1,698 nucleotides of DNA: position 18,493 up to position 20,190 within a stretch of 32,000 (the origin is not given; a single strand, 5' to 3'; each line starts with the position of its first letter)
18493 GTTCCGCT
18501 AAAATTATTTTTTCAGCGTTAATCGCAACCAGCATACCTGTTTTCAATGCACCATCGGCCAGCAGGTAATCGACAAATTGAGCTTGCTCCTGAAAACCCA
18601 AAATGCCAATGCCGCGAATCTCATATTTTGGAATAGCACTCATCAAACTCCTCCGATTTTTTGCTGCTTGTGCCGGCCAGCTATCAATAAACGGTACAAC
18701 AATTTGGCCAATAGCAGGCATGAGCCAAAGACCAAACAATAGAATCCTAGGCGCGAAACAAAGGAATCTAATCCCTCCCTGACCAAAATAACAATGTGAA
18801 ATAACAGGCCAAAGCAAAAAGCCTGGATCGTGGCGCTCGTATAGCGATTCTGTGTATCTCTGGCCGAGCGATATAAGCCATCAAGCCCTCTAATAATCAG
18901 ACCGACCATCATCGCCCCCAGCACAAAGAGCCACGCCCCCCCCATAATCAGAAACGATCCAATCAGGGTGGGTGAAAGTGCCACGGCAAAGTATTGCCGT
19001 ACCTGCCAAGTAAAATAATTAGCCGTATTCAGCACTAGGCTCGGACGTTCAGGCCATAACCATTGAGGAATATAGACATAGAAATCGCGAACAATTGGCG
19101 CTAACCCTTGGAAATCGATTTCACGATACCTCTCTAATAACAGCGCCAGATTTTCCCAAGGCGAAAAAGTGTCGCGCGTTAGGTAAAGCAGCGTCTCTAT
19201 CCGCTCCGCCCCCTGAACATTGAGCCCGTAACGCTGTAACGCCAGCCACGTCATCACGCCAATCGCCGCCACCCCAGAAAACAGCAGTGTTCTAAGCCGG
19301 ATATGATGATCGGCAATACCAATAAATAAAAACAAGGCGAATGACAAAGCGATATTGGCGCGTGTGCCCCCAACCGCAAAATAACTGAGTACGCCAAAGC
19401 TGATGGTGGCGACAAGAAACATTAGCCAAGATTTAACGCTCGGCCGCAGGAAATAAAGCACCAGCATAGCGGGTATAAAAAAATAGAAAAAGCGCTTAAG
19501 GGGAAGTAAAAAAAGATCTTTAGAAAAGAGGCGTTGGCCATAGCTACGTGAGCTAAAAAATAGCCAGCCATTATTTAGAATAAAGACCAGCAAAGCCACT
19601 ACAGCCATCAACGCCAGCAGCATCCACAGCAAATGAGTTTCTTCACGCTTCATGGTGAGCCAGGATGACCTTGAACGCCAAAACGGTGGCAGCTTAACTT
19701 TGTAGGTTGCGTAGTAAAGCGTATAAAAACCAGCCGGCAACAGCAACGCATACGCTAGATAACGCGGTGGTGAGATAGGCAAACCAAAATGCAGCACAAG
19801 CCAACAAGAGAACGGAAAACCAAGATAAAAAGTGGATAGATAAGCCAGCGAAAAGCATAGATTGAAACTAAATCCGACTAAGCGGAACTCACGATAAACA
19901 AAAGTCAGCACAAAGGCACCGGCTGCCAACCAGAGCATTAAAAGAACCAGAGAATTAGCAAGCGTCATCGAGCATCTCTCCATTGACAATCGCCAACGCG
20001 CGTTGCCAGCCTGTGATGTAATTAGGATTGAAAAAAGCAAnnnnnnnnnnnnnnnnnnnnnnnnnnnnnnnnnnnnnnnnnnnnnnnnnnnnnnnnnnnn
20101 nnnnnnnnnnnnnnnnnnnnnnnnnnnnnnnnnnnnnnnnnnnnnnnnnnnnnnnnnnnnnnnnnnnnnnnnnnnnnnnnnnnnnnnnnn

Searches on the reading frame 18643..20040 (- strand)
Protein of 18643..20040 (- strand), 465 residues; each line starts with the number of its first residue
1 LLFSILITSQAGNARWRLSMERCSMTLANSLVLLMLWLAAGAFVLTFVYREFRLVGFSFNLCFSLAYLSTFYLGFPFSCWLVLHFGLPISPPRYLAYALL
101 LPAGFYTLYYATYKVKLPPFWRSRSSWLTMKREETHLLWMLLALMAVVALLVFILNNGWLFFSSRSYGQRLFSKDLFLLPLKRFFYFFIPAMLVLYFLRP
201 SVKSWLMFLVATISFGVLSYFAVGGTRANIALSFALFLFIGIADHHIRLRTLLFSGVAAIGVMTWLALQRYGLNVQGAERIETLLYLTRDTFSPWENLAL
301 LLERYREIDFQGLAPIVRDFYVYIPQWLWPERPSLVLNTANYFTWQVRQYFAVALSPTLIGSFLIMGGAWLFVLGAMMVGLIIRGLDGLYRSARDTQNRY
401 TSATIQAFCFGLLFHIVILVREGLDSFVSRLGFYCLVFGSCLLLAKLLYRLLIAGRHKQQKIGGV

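Call 7: search_protein_families(library=ncbifam, proteins=[window:18643-20040:-], max_evalue=0.001)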
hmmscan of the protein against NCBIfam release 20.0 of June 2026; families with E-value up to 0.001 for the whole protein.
window:18643-20040:- (465 aa): 1 family
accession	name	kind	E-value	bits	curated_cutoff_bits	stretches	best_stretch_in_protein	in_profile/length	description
NF002820.0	PRK02975.1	equivalog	1e-172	575.3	510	1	25-454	1-432/450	ECA oligosaccharide polymerase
